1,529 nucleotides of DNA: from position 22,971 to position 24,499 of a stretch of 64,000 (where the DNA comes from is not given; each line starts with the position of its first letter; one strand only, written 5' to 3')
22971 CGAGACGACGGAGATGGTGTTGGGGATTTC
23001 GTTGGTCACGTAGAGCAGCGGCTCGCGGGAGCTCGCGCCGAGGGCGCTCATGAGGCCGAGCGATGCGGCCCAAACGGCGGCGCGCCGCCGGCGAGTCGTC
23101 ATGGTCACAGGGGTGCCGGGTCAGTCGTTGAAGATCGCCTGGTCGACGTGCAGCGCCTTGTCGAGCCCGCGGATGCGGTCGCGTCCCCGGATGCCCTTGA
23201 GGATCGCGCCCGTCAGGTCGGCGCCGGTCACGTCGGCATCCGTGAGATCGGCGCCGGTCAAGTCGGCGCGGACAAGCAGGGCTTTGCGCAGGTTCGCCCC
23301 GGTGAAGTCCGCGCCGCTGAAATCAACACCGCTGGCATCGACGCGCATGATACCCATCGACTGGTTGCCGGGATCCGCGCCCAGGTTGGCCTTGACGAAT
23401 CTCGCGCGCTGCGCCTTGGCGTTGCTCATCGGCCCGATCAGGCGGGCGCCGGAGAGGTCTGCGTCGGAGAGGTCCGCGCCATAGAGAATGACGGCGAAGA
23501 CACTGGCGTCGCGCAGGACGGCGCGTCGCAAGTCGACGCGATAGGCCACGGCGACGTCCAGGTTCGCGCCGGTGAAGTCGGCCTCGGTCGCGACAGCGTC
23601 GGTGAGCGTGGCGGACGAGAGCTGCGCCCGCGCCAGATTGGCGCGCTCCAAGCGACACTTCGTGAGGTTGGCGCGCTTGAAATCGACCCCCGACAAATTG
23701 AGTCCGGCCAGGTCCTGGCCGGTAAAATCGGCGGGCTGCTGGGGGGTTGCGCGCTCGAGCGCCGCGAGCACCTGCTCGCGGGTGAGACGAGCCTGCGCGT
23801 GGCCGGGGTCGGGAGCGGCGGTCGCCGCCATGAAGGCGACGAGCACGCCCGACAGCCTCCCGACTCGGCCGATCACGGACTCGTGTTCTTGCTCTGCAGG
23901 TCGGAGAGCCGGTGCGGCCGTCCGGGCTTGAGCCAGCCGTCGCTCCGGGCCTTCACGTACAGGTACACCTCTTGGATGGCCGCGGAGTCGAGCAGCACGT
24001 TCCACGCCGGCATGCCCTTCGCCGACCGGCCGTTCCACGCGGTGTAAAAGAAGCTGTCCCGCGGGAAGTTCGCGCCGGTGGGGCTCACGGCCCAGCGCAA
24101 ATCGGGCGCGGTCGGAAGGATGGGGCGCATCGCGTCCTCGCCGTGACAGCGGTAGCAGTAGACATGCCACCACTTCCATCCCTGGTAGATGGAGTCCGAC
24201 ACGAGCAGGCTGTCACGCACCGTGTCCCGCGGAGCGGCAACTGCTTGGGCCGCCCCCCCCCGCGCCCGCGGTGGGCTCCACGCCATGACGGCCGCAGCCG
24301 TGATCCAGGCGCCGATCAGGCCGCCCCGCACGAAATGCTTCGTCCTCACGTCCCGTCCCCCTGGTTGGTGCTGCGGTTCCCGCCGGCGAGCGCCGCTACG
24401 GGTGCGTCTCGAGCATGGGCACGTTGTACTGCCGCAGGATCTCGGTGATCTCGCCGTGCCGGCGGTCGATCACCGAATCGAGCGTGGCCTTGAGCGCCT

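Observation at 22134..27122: XoxF-type (lanthanide-signature) methanol dehydrogenase cassette with coupled pentapeptide-repeat and beta-propeller partners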

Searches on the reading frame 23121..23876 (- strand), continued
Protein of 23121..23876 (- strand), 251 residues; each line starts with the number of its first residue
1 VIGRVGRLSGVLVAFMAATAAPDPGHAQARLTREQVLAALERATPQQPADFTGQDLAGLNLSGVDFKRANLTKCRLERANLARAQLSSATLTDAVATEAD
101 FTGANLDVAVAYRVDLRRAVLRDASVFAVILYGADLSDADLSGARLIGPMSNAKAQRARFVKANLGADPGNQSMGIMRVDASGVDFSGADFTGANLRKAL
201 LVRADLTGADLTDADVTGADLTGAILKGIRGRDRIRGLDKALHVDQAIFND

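Call 42: find_encoding_contigs(protein=P0167, flank=9000, max_places=1)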
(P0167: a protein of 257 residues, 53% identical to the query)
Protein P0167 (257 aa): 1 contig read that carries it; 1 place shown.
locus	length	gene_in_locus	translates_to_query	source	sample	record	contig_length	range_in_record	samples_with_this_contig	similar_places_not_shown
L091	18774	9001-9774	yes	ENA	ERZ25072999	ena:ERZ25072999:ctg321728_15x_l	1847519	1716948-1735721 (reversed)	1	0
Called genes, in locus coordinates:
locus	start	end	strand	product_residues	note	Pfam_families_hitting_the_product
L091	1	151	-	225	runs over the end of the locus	PF00440:TetR_N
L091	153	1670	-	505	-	PF06253:MTTB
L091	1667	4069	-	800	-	PF01266:DAO, PF16350:FAO_M, PF01571:GCV_T, PF08669:GCV_T_C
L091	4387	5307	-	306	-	PF00294:PfkB, PF08543:Phos_pyr_kin, PF25270:Khk (weak)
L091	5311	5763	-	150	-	PF05025:RbsD_FucU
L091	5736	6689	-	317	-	-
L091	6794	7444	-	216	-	PF00657:Lipase_GDSL (weak), PF13472:Lipase_GDSL_2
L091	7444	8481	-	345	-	PF02463:SMC_N (weak), PF00005:ABC_tran, PF13304:AAA_21 (faint), PF17912:OB_MalK, PF17850:CysA_C_terminal (weak), PF08402:TOBE_2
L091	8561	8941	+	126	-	PF06803:DUF1232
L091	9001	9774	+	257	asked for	PF13576:Pentapeptide_3 (faint), PF00805:Pentapeptide, PF13599:Pentapeptide_4 (weak), PF00805:Pentapeptide (weak)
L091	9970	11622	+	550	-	-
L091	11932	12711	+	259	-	PF09955:DUF2189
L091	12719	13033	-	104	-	-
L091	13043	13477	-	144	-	-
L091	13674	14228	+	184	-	PF00578:AhpC-TSA, PF08534:Redoxin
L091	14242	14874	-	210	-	PF00440:TetR_N, PF16925:TetR_C_13, PF21993:TetR_C_13_2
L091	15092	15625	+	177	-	PF10688:Imp-YgjV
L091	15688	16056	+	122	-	PF13686:DrsE_2 (weak), PF02635:DsrE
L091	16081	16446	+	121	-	PF00581:Rhodanese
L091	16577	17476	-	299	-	-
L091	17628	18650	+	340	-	PF20254:DMFA2_C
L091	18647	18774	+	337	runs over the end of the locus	-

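Call 43: find_encoding_contigs(protein=P0179, flank=9000, max_places=1)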
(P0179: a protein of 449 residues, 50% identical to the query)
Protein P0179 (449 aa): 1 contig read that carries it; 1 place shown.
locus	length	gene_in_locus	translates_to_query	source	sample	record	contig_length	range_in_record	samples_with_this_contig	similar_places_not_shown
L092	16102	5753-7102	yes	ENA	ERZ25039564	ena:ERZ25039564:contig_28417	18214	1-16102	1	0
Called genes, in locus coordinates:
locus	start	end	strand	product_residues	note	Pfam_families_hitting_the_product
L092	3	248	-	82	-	?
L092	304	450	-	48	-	-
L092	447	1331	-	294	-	PF00497:SBP_bac_3 (weak)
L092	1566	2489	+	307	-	PF00753:Lactamase_B, PF12706:Lactamase_B_2 (faint)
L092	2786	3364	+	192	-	PF13501:SoxY, PF08770:SoxZ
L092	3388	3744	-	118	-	-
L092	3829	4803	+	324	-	PF09084:NMT1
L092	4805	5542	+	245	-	PF00528:BPD_transp_1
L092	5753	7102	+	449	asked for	PF00005:ABC_tran, PF00805:Pentapeptide (weak), PF13576:Pentapeptide_3 (faint), PF13599:Pentapeptide_4 (faint), PF00805:Pentapeptide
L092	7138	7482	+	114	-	-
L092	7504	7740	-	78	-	-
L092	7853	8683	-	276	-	-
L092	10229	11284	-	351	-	PF00496:SBP_bac_5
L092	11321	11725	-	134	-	PF00496:SBP_bac_5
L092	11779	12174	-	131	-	PF08352:oligo_HPY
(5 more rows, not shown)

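Call 53: find_encoding_contigs(protein=P0226, flank=5000, max_places=1)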
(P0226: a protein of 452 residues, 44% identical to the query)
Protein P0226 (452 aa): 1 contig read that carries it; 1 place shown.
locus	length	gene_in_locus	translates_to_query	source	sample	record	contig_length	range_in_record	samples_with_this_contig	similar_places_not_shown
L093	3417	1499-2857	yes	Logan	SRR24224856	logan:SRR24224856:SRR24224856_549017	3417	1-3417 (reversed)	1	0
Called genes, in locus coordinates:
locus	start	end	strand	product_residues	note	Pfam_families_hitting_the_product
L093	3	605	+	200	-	?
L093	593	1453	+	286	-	PF13501:SoxY, PF08770:SoxZ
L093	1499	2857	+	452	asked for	PF00805:Pentapeptide, PF13576:Pentapeptide_3 (faint), PF13599:Pentapeptide_4 (faint), PF00805:Pentapeptide (weak), PF00581:Rhodanese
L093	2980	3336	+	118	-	-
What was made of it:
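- A PRP::rhodanese fusion after SoxYZ (call 53).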

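Call 54: predict_structure(alignment_id=A2)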
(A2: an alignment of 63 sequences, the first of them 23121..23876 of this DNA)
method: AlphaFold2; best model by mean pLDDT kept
length: 251 residues; sequences in the alignment: 63
mean_pLDDT: 92.0   pTM: 0.85
mean pLDDT of the five models: 92.0, 91.9, 91.7, 91.4, 91.4
residues with pLDDT >= 90: 208; 70-90: 13; 50-70: 26; < 50: 4
segments of 3 or more residues with pLDDT < 50: none
pLDDT, mean of each block of 10 residues (from residue 1): 53 52 65 98 98 98 98 99 99 99 98 99 98 99 97 98 90 81 99 98 99 98 98 98 96 62
secondary structure, 60 per line:
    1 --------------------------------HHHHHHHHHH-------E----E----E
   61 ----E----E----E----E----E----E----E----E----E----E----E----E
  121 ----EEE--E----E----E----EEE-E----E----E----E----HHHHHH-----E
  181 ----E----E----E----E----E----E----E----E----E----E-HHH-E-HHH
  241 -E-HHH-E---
elements in order: H33-42 E125-127 E145-147 H169-174
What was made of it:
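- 23121..23876 (-): Secreted pentapeptide-repeat protein (251 aa), PedD-like. The AF2 model has pLDDT 92 and pTM 0.85: a right-handed beta-helix with an N-terminal cap helix and a disordered signal peptide at residues 1-29 (call 54).
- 23343..23381 (-): Family signature loop G166-R178 (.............) that interrupts the repeats. In the model it is a short helix at residues 169-174 (call 54).
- The fold is a confident beta-helix with a signal peptide (call 54).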

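Call 57: fold_search(model_id=the predicted structure, library=pdb)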
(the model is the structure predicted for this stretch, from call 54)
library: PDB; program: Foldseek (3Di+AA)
matches with E <= 10: 593; with E <= 0.001: 51
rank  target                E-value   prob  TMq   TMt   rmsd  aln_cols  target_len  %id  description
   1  3du1                  5.3e-12  1.00  0.48  0.51   8.2       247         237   24  The 2.0 Angstrom Resolution Crystal Structure of HetL, a Pentapeptide Repeat Protein involved in Heterocyst Differentiat (released 2008-11-11)
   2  4yc5                  1.2e-11  1.00  0.46  0.53   9.1       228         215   28  Beta1 synthetic solenoid protein (released 2016-03-09)
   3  4yei_A                1.9e-11  1.00  0.39  0.45  10.5       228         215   29  Beta1mut synthetic solenoid protein (released 2016-03-09)
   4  5dqa_C                2.5e-11  1.00  0.32  0.36  10.9       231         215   29  t3284 loop variant of beta1 (released 2016-08-31)
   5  5dqa_A                3.7e-11  1.00  0.35  0.39   8.3       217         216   29  t3284 loop variant of beta1 (released 2016-08-31)
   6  5dns_A                1.0e-10  1.00  0.37  0.41   9.5       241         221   26  t1428 loop variant in P3221 (released 2016-09-28)
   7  5di5                  1.3e-10  1.00  0.44  0.56   7.3       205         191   32  beta1 t801 loop variant in P3221 (released 2016-08-31)
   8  4ycq                  1.8e-10  1.00  0.25  0.33  11.4       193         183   33  Beta1 synthetic solenoid protein (released 2016-03-09)
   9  5dn0                  2.0e-10  1.00  0.41  0.46   8.2       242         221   26  t1555 loop variant (released 2016-08-31)
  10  4yfo                  2.4e-10  1.00  0.58  0.62   5.2       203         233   35  beta1_ex1 (released 2016-03-16)
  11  2j8k                  3.2e-10  1.00  0.33  0.44  11.3       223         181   28  Structure of the fusion of NP275 and NP276, pentapeptide repeat proteins from Nostoc punctiforme (released 2006-12-07)
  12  5dns_B                1.9e-09  1.00  0.29  0.35  10.1       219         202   29  t1428 loop variant in P3221 (released 2016-09-28)
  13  5dra                  4.6e-08  1.00  0.48  0.61   5.3       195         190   31  t3284 loop variant of beta1 (released 2016-08-31)
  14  3pss_A                5.6e-08  1.00  0.41  0.46   6.7       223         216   20  Crystal Structure of AhQnr, the Qnr protein from Aeromonas hydrophila (P21 crystal form) (released 2011-01-26)
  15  2bm5_A                5.8e-08  1.00  0.24  0.31  10.6       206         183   19  The Structure of MfpA (Rv3361c, P21 Crystal form). The Pentapeptide Repeat Protein from Mycobacterium tuberculosis Fol (released 2005-06-07)
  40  3naw_A                1.5e-05  1.00  0.21  0.10  11.7       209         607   19  Crystal structure of E. coli O157:H7 effector protein NleL (released 2010-10-27)
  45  3nb2_A                8.5e-05  1.00  0.22  0.11  10.0       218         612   18  Crystal structure of E. coli O157:H7 effector protein NleL (released 2010-10-27)
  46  3sqv_A                1.2e-04  1.00  0.21  0.11  10.6       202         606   18  Crystal Structure of E. coli O157:H7 E3 ubiquitin ligase, NleL, with a human E2, UbcH7 (released 2012-01-25)
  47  3naw_B                1.9e-04  1.00  0.22  0.10  13.1       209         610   22  Crystal structure of E. coli O157:H7 effector protein NleL (released 2010-10-27)
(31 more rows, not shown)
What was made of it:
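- Closest known: Characterised pentapeptide-repeat proteins. Same: It has the right-handed quadrilateral beta-helix fold (calls 54, 57).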

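Call 58: find_encoding_contigs(protein=P0136, flank=10000, max_places=1)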
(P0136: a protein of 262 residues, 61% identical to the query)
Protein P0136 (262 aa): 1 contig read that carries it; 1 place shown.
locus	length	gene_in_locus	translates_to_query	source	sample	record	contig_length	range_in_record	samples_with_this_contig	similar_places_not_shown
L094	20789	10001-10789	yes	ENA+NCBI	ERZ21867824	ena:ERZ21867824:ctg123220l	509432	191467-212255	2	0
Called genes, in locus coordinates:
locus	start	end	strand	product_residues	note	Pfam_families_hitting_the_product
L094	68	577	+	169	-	PF11684:DUF3280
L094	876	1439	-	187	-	-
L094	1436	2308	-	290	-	PF00497:SBP_bac_3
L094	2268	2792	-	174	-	-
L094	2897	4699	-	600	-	PF01011:PQQ, PF13360:PQQ_2, PF13570:Beta-prop_ACSF4 (faint), PF01011:PQQ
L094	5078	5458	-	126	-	PF00034:Cytochrom_C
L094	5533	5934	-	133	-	PF10604:Polyketide_cyc2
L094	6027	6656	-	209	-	-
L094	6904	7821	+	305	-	PF12706:Lactamase_B_2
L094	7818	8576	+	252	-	PF03070:TENA_THI-4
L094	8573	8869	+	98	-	PF05402:PqqD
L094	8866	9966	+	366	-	PF04055:Radical_SAM, PF13186:SPASM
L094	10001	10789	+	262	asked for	PF13599:Pentapeptide_4 (faint), PF00805:Pentapeptide (weak), PF13576:Pentapeptide_3 (faint), PF00805:Pentapeptide (weak)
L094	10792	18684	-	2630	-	PF00109:ketoacyl-synt, PF02801:Ketoacyl-synt_C, PF16197:KAsynt_C_assoc, PF22621:CurL-like_PKS_C, PF00698:Acyl_transf_1, PF21089:PKS_DH_N, PF14765:PS-DH, PF08240:ADH_N, +9 more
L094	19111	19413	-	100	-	-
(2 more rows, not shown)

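Call 59: find_encoding_contigs(protein=P0162, flank=10000, max_places=1)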
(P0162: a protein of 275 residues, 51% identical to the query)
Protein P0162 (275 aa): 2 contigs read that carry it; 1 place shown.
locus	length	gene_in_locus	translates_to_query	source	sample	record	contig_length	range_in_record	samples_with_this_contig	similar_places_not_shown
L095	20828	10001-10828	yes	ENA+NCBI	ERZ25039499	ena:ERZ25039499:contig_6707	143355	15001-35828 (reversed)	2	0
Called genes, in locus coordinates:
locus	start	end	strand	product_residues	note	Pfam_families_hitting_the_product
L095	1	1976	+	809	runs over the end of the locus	PF04851:ResIII (faint), PF00270:DEAD, PF00271:Helicase_C, PF19306:WHD_Lhr, PF08494:DEAD_assoc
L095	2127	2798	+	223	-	-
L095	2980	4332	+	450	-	PF01266:DAO (weak), PF01593:Amino_oxidase, PF13450:NAD_binding_8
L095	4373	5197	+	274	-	PF07103:DUF1365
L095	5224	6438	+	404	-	PF02353:CMAS, PF13489:Methyltransf_23, PF08241:Methyltransf_11, PF08242:Methyltransf_12, PF13649:Methyltransf_25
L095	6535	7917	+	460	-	PF07690:MFS_1, PF13347:MFS_2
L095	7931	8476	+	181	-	PF12915:DUF3833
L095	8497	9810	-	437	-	PF00890:FAD_binding_2, PF01134:GIDA (faint), PF01266:DAO, PF03486:HI0933_like (faint), PF07992:Pyr_redox_2 (weak), PF13450:NAD_binding_8 (faint)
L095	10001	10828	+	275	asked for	PF00805:Pentapeptide (weak), PF13576:Pentapeptide_3 (faint), PF00805:Pentapeptide, PF13599:Pentapeptide_4 (weak), PF00805:Pentapeptide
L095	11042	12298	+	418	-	PF00202:Aminotran_3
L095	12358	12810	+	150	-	-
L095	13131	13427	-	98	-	-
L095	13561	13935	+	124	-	PF00501:AMP-binding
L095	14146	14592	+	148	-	PF00501:AMP-binding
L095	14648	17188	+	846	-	PF00550:PP-binding, PF00132:Hexapep (faint), PF25087:GMPPB_C (faint)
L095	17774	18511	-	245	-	PF01648:ACPS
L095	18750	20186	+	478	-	PF14684:Tricorn_C1, PF03572:Peptidase_S41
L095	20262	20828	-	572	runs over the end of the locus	PF01471:PG_binding_1 (weak), PF14326:DUF4384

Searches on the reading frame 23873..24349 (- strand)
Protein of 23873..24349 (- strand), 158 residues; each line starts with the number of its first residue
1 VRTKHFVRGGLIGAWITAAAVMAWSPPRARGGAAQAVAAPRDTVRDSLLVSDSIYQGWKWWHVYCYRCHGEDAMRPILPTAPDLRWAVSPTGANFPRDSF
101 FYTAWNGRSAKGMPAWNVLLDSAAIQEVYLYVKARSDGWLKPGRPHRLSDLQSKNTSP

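Call 4: search_protein_families(library=ncbifam, proteins=[window:23873-24349:-], max_evalue=0.001)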
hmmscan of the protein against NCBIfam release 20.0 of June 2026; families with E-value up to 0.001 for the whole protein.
window:23873-24349:- (158 aa): 3 families
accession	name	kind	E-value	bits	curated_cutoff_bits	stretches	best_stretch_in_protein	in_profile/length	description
TIGR03874.1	4cys_cytochr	equivalog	3.2e-05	23.7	161.75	1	50-150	29-130/143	c-type cytochrome, methanol metabolism-related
TIGR00782.1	ccoP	equivalog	5.4e-05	22.6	179.95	1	54-138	203-284/285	cytochrome-c oxidase, cbb3-type subunit III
NF011054.0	PRK14486.1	equivalog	0.00028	20.5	447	1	52-135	213-290/294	putative bifunctional cbb3-type cytochrome c oxidase subunit II/cytochrome c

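Call 7: search_protein_families(library=pfam, proteins=[window:23873-24349:-], max_evalue=0.001)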
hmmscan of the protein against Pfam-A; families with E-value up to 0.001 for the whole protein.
window:23873-24349:- (158 aa): 1 family
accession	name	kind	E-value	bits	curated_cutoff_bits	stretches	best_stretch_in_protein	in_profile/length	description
PF13442.11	Cytochrome_CBB3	-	2.1e-06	28.4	27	1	56-132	5-68/68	Cytochrome C oxidase, cbb3-type, subunit III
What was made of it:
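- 23873..24349 (-): Small one-haem class I cytochrome c (158 aa; mature pI about 9.3), the positional XoxG equivalent. Pfam Cytochrome_CBB3 scores 28 bits (call 7).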

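Call 48: search_solved_structures(query=window:23873-24349:-, max_evalue=1, show_alignments=1)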
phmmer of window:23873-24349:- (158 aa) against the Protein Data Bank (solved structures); distinct sequences matched with E-value up to 1: 11.
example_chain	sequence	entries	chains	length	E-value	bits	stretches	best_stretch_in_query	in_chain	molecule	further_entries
8snh_G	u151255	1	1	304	0.00088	22.2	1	54-139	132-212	Cbb3-type cytochrome c oxidase subunit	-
9vr0_A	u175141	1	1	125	0.0027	20.6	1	53-140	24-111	Cytochrome c552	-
7o9u_A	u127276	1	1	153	0.0034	20.3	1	53-143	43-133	Cytochrome c552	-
3mk7_C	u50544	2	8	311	0.02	17.7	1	53-138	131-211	Cytochrome c oxidase, cbb3-type, subunit P | Cbb3-type cytochrome c oxidase subunit CcoP1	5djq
1c6o_A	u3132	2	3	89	0.024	17.5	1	57-139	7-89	CYTOCHROME C6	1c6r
6onq_A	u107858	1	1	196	0.024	17.5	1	50-147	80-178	Cytochrome c XoxG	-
7o38_A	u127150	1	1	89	0.027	17.3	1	62-134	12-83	Cytochrome c-552 Ks_3357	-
1cyi_A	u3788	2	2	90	0.3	13.9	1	64-134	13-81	CYTOCHROME C6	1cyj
9se7_T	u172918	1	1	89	0.32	13.8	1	64-134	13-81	Cytochrome c6, chloroplastic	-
1a2s_A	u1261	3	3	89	0.67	12.8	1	65-136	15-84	CYTOCHROME C6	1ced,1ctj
9fq7_3H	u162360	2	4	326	0.76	12.6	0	59-99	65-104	Ubiquinol-cytochrome c reductase, iron-sulfur subunit, putative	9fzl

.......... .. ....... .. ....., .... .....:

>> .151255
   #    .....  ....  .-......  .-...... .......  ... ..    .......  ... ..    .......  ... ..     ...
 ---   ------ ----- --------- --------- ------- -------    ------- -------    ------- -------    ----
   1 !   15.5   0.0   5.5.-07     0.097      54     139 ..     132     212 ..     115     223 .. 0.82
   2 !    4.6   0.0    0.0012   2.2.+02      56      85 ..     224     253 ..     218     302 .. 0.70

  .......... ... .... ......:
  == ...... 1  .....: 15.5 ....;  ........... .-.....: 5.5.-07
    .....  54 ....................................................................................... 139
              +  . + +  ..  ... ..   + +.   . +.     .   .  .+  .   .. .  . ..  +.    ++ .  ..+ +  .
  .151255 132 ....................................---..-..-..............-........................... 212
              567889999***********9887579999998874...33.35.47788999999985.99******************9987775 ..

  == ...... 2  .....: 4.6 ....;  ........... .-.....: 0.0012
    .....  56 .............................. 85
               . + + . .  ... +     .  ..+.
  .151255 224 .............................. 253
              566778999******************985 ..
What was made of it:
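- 23873..24349 (-): Similarity to XoxG families is only weak: TIGR03874 at 23.7 bits (call 4) and XoxG 6onq at E=0.024 (call 48).
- On XoxG / cytochrome cL-type electron acceptor: However, TIGR03874 scores only 23.7 bits against 161.75 (call 4), and XoxG 6onq matches at E=0.024 (call 48).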

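Call 61: find_homologous_proteins(query=window:23873-24349:-, max_evalue=0.00001)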
Query window:23873-24349:- (158 aa): 606 proteins with E <= 0.00001 among 664 candidates; the best 120 are listed.
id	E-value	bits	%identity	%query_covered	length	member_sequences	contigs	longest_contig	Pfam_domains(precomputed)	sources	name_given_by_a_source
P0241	1.3e-104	365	99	100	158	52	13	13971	PF13442.12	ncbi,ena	-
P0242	2.4e-99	348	96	100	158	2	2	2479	PF13442.12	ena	-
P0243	5.8e-99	347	96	100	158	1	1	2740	PF13442.12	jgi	-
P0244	7.2e-99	346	96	100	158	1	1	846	PF13442.12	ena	-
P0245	3.8e-97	341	93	100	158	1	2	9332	PF13442.12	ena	-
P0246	2.4e-92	325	90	100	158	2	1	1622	PF13442.12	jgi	-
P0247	3.9e-90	318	88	100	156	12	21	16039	PF13442.12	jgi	-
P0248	4.6e-90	318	88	98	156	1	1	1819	PF13442.12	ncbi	-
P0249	6.1e-90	317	87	100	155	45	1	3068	PF13442.12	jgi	-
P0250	1.1e-88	313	85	100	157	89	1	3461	PF13442.12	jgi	jgi:mono/diheme cytochrome c family protein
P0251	1.2e-88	313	85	100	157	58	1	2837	PF13442.12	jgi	-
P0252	1.3e-88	313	85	100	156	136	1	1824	PF13442.12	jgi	-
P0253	5.9e-88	311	86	100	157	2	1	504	PF13442.12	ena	-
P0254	7.5e-88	311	83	100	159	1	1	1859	PF13442.12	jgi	jgi:mono/diheme cytochrome c family protein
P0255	7.5e-88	311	86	100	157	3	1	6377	PF13442.12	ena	-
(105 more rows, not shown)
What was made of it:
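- Tried and rejected: A third protein search with the cytochrome (call 61).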
